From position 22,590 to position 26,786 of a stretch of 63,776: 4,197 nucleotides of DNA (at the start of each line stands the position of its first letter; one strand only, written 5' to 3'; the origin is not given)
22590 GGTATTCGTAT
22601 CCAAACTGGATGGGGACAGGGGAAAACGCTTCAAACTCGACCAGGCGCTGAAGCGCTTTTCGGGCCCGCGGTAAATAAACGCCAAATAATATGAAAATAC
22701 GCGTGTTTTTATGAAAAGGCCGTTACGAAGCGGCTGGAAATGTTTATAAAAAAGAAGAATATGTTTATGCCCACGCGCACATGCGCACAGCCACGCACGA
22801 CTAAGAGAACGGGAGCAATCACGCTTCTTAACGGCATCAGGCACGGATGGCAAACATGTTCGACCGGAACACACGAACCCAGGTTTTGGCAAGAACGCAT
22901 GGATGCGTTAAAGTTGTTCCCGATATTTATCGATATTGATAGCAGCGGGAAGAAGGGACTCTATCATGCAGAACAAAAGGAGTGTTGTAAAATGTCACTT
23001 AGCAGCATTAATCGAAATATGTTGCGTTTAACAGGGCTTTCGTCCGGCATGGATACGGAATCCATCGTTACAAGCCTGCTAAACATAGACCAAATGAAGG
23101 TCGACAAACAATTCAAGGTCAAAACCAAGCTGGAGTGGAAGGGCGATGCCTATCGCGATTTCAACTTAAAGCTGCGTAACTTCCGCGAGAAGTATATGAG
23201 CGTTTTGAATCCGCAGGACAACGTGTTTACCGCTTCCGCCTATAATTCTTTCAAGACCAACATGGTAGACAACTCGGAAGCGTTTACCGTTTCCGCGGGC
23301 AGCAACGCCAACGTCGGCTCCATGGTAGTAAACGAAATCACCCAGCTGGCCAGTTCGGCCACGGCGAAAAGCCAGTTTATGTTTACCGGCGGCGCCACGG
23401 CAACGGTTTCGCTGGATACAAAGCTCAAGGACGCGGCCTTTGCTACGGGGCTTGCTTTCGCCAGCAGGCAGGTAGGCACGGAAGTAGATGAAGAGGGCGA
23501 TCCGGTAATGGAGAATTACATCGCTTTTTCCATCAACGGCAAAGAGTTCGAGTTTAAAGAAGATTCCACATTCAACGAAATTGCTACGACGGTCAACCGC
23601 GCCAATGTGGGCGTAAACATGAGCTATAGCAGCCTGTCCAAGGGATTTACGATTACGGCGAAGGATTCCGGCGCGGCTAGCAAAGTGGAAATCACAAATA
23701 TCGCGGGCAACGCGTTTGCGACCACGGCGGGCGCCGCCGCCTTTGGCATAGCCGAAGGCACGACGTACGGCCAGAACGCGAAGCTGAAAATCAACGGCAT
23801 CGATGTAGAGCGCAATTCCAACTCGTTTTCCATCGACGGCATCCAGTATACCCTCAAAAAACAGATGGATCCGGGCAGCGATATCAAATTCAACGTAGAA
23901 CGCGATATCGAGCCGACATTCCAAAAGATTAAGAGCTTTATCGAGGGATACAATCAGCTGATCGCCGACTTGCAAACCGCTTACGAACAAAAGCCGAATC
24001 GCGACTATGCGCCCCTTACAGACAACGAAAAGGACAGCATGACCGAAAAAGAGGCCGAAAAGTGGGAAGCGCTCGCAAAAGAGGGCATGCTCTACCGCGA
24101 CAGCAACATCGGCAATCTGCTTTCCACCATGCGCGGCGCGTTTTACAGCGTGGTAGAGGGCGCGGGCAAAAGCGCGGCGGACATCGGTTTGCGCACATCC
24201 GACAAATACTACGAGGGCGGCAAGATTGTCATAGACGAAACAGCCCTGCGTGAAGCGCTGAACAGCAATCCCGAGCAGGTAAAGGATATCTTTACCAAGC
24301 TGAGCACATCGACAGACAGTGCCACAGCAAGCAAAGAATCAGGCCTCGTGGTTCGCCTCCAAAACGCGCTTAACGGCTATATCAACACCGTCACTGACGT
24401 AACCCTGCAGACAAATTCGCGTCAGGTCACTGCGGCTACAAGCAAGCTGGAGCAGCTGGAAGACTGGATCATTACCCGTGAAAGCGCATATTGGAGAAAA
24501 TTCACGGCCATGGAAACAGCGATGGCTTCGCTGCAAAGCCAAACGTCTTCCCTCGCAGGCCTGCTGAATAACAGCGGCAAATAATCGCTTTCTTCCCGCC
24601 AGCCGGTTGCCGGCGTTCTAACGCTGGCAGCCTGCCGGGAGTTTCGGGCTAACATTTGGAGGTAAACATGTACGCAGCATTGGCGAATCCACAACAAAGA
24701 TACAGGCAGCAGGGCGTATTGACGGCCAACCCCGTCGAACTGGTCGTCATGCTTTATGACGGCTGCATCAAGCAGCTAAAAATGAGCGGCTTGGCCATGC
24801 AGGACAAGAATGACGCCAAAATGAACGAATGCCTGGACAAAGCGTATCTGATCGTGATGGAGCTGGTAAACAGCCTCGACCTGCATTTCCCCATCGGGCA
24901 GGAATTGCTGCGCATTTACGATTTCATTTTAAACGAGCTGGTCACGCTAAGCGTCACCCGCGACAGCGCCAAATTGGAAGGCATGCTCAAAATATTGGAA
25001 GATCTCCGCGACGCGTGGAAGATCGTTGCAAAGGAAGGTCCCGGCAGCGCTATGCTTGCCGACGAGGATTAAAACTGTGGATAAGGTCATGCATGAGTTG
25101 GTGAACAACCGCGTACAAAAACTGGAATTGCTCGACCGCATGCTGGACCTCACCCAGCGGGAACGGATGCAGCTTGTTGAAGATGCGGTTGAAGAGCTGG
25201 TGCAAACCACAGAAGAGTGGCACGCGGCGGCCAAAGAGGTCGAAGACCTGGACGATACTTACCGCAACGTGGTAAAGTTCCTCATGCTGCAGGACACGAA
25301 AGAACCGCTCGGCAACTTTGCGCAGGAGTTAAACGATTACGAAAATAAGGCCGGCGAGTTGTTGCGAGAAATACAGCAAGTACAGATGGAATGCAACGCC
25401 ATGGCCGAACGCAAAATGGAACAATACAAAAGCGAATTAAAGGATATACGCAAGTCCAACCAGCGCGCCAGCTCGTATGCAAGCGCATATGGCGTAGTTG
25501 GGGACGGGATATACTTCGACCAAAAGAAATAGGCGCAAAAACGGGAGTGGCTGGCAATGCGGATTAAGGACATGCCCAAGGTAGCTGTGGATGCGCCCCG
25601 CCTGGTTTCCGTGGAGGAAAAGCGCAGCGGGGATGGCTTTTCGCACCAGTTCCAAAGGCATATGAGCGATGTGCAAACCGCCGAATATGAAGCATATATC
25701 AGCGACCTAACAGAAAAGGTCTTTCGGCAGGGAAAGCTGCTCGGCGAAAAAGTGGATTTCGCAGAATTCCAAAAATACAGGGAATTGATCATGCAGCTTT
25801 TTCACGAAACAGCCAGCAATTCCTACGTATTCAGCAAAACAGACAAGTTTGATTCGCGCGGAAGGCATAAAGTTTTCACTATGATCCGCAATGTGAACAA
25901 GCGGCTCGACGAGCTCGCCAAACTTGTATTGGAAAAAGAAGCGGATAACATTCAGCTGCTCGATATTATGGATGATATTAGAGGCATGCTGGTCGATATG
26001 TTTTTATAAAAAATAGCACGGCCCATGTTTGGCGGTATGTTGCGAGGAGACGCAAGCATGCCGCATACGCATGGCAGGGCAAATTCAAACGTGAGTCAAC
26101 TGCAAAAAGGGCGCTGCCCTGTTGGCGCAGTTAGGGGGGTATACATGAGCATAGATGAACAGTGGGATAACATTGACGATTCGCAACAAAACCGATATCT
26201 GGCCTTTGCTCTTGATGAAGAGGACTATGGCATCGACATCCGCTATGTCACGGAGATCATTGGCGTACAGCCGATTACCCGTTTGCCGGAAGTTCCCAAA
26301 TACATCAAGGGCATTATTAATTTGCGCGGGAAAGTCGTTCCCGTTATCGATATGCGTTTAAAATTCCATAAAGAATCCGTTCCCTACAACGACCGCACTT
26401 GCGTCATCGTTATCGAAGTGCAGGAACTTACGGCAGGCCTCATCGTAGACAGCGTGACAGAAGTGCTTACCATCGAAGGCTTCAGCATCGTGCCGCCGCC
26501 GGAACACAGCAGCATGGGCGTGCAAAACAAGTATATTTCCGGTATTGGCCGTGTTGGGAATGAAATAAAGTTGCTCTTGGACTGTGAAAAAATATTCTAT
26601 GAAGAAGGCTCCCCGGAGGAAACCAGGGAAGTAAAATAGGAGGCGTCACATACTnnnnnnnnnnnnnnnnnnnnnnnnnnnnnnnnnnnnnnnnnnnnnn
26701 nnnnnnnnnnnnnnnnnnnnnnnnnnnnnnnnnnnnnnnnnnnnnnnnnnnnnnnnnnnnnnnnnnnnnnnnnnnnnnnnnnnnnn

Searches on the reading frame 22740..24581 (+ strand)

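Call 29: search_protein_families(library=pfam, proteins=[window:22740-24581:+], max_evalue=0.00001)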
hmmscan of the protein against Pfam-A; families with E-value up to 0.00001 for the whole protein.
window:22740-24581:+ (614 aa): 2 families
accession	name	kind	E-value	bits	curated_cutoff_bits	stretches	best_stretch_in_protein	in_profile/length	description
PF07195.17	FliD_C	-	6.7e-45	153.8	25.4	1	344-599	1-235/236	Flagellar hook-associated protein 2 C-terminus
PF02465.23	FliD_N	-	1e-17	65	24.8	1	102-206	1-96/97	Flagellar hook-associated protein 2 N-terminus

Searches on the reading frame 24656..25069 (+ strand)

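Call 29: search_protein_families(library=pfam, proteins=[window:24656-25069:+], max_evalue=0.00001)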
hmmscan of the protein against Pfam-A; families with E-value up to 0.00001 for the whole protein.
window:24656-25069:+ (138 aa): 1 family
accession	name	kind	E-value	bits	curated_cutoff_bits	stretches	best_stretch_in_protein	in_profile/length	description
PF02561.19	FliS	-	4.4e-30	104.7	26.7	1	14-124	2-114/115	Flagellar protein FliS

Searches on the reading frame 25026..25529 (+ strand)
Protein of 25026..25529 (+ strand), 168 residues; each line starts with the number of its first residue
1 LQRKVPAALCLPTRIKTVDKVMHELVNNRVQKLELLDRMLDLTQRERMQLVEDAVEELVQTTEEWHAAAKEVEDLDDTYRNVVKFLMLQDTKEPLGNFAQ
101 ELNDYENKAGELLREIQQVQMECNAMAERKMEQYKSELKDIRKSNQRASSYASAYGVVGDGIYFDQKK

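Call 29: search_protein_families(library=pfam, proteins=[window:25026-25529:+], max_evalue=0.00001)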
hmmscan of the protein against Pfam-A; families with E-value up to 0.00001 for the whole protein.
window:25026-25529:+ (168 aa): 1 family
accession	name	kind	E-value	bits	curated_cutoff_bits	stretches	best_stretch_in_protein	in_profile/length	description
PF05130.17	FlgN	-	2.7e-08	34.8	30.5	1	23-152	4-140/147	FlgN protein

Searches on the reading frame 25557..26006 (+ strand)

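Call 29: search_protein_families(library=pfam, proteins=[window:25557-26006:+], max_evalue=0.00001)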
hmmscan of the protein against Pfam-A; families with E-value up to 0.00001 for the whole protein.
window:25557-26006:+ (150 aa): 1 family
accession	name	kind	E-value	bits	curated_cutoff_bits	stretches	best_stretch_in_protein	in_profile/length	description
PF03885.18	DUF327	-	4.4e-32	111.5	25.8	1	26-149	20-143/143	Protein of unknown function (DUF327)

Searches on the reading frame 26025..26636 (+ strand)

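Call 29: search_protein_families(library=pfam, proteins=[window:26025-26636:+], max_evalue=0.00001)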
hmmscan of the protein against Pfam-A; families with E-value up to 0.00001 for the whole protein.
window:26025-26636:+ (204 aa): 1 family
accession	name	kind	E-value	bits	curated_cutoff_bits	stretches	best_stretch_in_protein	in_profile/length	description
PF01584.24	CheW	-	5.3e-37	127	23.5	1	58-193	2-136/138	CheW-like domain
